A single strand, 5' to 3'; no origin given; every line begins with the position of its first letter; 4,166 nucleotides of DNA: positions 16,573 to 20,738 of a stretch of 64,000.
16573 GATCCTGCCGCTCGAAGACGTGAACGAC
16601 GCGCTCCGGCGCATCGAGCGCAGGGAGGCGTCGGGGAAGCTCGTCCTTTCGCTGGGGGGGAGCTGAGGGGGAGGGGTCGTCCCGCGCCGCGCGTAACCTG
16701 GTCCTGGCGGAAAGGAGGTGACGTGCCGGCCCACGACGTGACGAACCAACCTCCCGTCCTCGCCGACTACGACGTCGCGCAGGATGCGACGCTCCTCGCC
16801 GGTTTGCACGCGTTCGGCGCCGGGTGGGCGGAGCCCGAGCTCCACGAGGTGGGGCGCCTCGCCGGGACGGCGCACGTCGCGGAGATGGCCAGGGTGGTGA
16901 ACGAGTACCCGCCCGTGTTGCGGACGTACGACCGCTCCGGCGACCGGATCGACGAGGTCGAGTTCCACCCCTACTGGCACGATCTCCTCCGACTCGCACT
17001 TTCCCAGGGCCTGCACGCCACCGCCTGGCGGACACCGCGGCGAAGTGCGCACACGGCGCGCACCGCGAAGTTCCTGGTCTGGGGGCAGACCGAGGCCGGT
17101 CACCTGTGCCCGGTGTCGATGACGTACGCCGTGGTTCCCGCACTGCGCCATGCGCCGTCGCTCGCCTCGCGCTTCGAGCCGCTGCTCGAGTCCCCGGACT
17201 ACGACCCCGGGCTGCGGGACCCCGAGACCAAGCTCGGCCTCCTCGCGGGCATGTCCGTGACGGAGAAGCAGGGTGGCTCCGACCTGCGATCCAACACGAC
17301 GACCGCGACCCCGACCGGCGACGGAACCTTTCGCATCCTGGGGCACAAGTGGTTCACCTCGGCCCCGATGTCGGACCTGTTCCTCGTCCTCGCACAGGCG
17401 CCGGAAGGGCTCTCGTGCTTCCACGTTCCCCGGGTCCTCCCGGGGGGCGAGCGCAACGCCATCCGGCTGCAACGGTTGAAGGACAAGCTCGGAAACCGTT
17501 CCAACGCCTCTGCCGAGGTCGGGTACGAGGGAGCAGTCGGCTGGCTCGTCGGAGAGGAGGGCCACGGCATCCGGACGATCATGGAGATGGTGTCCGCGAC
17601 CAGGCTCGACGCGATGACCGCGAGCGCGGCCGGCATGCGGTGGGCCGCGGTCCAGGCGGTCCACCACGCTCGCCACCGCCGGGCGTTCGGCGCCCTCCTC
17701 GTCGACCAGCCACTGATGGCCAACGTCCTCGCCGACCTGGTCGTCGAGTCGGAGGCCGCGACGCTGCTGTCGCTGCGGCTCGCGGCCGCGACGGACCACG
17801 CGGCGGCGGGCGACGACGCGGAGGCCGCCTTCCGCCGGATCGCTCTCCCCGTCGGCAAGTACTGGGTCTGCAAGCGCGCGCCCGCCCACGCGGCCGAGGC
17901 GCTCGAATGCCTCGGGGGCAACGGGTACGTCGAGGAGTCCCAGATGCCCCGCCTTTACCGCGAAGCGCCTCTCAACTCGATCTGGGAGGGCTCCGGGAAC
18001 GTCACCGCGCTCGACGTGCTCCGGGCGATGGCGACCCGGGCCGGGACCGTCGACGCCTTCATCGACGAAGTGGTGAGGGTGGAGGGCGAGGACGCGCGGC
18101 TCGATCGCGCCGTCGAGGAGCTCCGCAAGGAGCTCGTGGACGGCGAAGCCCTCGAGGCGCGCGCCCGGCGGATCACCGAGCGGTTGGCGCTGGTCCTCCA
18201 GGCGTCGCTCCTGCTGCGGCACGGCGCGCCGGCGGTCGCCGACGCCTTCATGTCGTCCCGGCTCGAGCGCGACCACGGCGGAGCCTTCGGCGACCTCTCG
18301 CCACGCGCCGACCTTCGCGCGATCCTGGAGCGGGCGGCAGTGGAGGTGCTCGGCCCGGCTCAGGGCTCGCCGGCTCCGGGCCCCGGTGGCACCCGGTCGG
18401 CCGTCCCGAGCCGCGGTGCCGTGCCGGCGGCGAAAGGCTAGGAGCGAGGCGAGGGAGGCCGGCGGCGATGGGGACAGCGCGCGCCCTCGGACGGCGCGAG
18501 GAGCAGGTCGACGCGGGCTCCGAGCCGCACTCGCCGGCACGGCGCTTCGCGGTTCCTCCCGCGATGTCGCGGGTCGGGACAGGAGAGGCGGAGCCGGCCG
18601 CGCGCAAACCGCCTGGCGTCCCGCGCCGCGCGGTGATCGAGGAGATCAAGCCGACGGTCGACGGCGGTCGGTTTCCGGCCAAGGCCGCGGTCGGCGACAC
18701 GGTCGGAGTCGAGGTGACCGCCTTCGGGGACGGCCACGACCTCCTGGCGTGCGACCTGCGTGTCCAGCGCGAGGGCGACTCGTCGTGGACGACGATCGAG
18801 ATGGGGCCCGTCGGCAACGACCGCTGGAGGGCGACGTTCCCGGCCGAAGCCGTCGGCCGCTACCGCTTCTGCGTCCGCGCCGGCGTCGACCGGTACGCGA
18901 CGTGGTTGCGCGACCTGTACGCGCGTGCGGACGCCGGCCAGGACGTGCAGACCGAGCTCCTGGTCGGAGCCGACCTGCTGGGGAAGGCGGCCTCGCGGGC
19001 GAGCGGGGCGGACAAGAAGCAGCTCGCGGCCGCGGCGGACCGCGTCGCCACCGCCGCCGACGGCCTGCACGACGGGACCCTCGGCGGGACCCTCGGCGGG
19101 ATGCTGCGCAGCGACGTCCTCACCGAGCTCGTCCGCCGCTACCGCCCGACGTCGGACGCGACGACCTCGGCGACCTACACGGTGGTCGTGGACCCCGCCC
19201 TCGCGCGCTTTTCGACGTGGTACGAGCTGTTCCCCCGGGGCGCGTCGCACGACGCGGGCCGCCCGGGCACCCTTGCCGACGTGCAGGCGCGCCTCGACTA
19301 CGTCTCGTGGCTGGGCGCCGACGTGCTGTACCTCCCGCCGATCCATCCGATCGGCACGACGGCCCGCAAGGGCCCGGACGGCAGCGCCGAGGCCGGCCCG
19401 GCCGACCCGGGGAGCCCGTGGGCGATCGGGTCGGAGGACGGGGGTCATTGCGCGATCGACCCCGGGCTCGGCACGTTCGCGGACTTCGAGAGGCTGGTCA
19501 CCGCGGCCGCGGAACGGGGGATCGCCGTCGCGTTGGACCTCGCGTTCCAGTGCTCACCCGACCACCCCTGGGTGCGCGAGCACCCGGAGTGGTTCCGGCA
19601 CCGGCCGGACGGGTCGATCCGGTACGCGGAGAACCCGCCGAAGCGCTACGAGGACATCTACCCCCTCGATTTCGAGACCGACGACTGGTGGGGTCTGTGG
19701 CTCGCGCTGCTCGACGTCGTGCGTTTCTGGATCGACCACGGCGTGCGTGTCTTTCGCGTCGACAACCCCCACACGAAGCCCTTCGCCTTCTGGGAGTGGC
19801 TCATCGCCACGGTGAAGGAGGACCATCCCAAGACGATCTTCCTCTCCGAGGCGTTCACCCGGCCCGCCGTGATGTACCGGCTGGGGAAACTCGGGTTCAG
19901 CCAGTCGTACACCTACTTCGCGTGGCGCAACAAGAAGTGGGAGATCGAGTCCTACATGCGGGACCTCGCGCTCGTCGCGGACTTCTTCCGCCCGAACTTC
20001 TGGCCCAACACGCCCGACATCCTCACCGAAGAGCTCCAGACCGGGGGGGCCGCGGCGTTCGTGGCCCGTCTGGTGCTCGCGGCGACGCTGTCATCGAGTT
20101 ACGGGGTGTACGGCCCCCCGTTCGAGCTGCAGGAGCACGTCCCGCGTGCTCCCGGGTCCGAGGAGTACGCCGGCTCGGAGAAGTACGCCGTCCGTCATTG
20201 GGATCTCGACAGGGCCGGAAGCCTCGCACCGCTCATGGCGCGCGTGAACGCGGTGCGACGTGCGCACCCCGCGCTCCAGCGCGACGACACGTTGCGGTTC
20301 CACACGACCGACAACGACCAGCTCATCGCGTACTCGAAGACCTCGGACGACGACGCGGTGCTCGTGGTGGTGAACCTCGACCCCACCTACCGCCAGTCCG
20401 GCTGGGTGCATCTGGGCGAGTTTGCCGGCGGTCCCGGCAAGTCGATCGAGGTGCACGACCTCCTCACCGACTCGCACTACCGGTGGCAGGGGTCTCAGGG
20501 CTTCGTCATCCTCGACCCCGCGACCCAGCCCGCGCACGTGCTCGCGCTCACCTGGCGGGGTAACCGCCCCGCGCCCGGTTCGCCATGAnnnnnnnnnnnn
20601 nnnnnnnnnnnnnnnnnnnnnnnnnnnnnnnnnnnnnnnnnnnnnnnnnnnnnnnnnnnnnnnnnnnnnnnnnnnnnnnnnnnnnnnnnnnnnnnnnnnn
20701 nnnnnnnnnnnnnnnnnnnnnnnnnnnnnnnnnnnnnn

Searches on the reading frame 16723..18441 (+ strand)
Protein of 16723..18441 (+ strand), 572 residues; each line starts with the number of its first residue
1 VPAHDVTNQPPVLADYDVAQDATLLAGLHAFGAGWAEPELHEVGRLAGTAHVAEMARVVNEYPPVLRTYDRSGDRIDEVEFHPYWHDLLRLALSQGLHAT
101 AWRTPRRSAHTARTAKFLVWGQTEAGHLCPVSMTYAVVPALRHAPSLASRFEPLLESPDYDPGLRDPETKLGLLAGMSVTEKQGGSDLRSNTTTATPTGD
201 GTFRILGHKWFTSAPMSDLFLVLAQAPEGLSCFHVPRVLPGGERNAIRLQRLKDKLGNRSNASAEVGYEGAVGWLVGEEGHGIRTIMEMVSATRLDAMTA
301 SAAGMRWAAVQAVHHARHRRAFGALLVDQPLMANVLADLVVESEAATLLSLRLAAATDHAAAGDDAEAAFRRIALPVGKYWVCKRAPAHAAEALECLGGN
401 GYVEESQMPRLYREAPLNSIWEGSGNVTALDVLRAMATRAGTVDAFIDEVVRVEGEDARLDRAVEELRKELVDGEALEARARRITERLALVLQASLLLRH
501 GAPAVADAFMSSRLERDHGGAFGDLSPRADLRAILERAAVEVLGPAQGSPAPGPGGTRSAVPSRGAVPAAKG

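Call 24: search_protein_families(library=pfam, proteins=[window:16723-18441:+], max_evalue=0.00001)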
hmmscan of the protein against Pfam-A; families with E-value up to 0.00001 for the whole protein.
window:16723-18441:+ (572 aa): 4 families
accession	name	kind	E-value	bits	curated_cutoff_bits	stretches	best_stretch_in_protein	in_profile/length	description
PF18158.6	AidB_N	-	1e-51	175.6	22.9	1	8-162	1-156/156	Adaptive response protein AidB N-terminal domain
PF00441.29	Acyl-CoA_dh_1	-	7.5e-27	94.7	22.4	1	280-436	1-149/150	Acyl-CoA dehydrogenase, C-terminal domain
PF02770.24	Acyl-CoA_dh_M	-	3.7e-16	59.5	33.3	1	177-268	2-94/97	Acyl-CoA dehydrogenase, middle domain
PF08028.16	Acyl-CoA_dh_2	-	5e-07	30.5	22.7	1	302-415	7-123/134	Acyl-CoA dehydrogenase, C-terminal domain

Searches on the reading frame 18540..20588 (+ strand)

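Call 24: search_protein_families(library=pfam, proteins=[window:18540-20588:+], max_evalue=0.00001)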
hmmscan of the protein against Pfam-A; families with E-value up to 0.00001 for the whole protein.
window:18540-20588:+ (682 aa): 3 families
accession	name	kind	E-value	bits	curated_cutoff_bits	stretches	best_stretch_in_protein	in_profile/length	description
PF11896.14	GlgE_dom_N_S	-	4.4e-48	164.4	25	1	30-218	2-178/179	Alpha-1,4-glucan:maltose-1-phosphate maltosyltransferase, domain N/S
PF21702.3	GLGE_C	-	1.8e-25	89.4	27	1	587-670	1-87/87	GLGE, C-terminal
PF00128.31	Alpha-amylase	-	1.5e-09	38.1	22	1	238-351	11-105/446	Alpha amylase, catalytic domain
